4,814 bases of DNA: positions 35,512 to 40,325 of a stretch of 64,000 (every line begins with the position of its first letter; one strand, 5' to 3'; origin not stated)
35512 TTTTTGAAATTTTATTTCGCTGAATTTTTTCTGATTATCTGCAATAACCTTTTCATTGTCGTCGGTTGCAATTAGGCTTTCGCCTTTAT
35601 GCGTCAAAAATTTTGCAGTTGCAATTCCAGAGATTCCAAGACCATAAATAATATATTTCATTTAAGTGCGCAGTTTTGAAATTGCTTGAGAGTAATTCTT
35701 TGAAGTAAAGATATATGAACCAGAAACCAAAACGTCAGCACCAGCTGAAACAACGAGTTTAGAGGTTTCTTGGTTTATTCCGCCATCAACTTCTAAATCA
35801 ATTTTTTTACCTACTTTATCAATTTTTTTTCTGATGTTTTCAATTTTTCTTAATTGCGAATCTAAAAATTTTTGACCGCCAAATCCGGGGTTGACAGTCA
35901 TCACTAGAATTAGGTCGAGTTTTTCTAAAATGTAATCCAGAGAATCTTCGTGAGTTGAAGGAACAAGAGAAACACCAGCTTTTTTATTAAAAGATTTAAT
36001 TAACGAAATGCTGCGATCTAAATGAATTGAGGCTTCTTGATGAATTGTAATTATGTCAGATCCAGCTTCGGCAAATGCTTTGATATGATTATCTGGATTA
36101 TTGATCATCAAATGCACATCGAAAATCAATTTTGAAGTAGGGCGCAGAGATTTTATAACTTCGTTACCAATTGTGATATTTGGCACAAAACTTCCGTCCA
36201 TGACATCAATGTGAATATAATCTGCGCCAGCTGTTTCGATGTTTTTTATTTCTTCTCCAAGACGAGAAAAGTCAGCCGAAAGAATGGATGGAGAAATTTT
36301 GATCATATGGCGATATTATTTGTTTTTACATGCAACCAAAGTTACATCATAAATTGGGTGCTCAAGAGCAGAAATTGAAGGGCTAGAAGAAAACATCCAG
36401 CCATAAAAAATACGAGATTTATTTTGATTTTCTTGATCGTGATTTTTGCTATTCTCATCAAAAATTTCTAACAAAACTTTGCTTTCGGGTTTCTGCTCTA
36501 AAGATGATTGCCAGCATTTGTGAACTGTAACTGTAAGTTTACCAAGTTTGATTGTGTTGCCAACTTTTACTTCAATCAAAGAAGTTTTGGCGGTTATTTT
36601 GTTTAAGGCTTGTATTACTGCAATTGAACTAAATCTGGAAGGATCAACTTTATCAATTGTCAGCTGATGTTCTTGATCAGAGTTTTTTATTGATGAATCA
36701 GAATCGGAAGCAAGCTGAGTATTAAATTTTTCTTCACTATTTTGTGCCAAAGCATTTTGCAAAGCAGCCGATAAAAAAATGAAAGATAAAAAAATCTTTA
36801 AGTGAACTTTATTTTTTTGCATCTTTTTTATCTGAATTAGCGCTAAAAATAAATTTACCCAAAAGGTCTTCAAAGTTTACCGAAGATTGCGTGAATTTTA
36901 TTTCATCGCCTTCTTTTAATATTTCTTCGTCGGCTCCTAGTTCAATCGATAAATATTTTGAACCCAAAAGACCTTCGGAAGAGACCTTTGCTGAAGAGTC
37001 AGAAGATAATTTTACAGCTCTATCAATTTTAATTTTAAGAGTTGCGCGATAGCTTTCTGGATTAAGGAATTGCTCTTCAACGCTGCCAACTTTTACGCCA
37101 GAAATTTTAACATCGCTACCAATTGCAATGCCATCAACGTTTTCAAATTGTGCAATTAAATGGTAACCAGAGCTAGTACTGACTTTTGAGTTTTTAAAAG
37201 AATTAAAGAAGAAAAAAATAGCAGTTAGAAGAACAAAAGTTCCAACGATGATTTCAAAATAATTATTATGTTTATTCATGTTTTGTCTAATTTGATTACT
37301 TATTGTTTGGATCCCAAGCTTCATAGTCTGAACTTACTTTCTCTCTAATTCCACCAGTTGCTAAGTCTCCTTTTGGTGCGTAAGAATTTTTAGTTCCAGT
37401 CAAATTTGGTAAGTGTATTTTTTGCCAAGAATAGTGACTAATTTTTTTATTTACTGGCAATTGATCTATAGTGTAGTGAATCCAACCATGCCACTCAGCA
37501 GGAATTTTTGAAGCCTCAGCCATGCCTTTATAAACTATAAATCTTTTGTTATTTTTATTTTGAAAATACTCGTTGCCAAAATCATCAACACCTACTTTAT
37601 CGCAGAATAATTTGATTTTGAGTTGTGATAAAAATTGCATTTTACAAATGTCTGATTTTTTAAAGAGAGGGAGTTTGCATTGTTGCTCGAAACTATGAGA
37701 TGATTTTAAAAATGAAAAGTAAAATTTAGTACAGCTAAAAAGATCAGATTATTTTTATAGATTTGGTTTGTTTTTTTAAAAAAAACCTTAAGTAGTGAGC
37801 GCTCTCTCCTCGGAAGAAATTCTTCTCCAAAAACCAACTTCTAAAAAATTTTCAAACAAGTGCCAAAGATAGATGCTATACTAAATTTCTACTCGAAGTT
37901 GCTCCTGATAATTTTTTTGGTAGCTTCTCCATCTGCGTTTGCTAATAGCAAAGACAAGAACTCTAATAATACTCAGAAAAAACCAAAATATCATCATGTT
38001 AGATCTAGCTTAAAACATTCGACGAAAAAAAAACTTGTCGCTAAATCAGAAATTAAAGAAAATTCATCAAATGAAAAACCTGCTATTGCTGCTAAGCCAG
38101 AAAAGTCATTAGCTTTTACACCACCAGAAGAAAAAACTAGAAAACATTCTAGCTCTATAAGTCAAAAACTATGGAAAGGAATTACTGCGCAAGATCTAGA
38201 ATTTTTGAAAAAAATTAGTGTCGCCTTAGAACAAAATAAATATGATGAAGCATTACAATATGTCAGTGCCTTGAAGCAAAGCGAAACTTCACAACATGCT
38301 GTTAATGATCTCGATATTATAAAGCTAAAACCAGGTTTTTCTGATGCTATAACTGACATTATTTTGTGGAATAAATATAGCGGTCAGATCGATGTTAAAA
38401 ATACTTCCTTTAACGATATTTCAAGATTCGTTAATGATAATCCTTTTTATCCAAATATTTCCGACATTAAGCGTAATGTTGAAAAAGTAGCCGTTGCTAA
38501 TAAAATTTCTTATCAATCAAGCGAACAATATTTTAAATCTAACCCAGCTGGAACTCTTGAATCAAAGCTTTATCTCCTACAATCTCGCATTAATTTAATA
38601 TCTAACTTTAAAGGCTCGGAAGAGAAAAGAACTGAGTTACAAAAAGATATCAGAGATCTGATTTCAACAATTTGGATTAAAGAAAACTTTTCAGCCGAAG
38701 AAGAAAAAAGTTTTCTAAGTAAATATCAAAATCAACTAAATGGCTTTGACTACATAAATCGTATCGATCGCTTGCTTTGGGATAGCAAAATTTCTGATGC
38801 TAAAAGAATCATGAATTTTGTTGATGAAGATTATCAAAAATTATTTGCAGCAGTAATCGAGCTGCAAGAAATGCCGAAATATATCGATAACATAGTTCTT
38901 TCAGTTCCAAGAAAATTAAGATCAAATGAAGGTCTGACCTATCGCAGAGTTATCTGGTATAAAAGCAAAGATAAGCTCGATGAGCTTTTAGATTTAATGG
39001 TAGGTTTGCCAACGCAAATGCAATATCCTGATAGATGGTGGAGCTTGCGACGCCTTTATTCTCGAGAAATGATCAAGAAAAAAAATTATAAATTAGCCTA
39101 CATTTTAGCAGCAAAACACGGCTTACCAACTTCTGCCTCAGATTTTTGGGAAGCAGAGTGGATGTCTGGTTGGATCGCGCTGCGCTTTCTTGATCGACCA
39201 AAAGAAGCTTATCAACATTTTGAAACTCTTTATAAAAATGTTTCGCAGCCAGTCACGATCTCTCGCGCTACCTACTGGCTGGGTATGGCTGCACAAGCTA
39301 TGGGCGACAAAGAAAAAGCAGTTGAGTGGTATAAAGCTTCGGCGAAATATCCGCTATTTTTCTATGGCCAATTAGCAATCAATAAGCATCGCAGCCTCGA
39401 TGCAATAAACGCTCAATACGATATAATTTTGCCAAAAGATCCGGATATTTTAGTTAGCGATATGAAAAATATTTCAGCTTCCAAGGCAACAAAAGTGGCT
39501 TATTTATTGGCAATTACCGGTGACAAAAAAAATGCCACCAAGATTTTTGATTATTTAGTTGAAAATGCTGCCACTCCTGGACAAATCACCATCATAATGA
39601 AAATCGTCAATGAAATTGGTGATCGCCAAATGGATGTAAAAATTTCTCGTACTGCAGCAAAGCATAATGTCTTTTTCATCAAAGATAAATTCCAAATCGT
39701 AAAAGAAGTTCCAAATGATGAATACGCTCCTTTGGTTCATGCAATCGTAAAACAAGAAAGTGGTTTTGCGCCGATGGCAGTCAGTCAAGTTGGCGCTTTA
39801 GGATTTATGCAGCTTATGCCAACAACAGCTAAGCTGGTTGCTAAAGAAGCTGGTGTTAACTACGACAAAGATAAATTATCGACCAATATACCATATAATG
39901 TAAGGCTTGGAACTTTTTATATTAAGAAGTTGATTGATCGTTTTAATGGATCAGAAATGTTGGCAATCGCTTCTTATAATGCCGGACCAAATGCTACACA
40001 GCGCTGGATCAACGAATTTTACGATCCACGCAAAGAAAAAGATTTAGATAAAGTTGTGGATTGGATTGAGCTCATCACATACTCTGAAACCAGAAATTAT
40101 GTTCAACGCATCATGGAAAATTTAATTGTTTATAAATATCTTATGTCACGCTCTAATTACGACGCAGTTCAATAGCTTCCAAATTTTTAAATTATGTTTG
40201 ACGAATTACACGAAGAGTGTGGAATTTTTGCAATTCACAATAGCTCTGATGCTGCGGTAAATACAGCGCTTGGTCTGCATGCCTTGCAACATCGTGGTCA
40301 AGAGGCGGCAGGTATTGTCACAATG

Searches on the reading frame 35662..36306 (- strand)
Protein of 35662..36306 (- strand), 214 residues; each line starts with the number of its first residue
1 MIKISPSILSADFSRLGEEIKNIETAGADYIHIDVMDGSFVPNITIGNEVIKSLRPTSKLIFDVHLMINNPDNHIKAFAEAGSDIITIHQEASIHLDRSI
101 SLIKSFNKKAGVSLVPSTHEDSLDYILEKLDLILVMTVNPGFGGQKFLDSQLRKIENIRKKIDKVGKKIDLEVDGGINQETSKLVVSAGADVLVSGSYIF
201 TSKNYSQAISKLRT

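Call 65: search_protein_families(library=pfam, proteins=[window:35662-36306:-])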
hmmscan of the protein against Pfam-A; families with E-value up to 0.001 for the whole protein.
window:35662-36306:- (214 aa): 2 families
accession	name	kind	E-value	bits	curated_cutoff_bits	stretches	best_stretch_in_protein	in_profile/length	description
PF00834.25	Ribul_P_3_epim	-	2.7e-78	262.3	21.1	1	3-200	1-198/198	Ribulose-phosphate 3 epimerase family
PF01884.23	PcrB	-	2.3e-05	24.4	23.9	0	155-203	168-215/226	PcrB family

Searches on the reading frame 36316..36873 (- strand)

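Call 65: search_protein_families(library=pfam, proteins=[window:36316-36873:-])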
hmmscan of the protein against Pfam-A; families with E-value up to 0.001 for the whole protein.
window:36316-36873:- (185 aa): 1 family
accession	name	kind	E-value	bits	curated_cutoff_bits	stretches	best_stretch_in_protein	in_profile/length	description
PF09923.14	DUF2155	-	9.5e-27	93.4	27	1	85-182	1-89/89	Uncharacterized protein conserved in bacteria (DUF2155)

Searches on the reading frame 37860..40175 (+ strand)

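Call 65: search_protein_families(library=pfam, proteins=[window:37860-40175:+])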
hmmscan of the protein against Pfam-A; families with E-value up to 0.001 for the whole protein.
window:37860-40175:+ (771 aa): 2 families
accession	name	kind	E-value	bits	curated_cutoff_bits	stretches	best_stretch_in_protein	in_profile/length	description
PF01464.25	SLT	-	9.9e-26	90.1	21.3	1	624-727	15-115/117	Transglycosylase SLT domain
PF00515.34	TPR_1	-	0.00063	19.9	27.8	0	470-492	3-25/34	Tetratricopeptide repeat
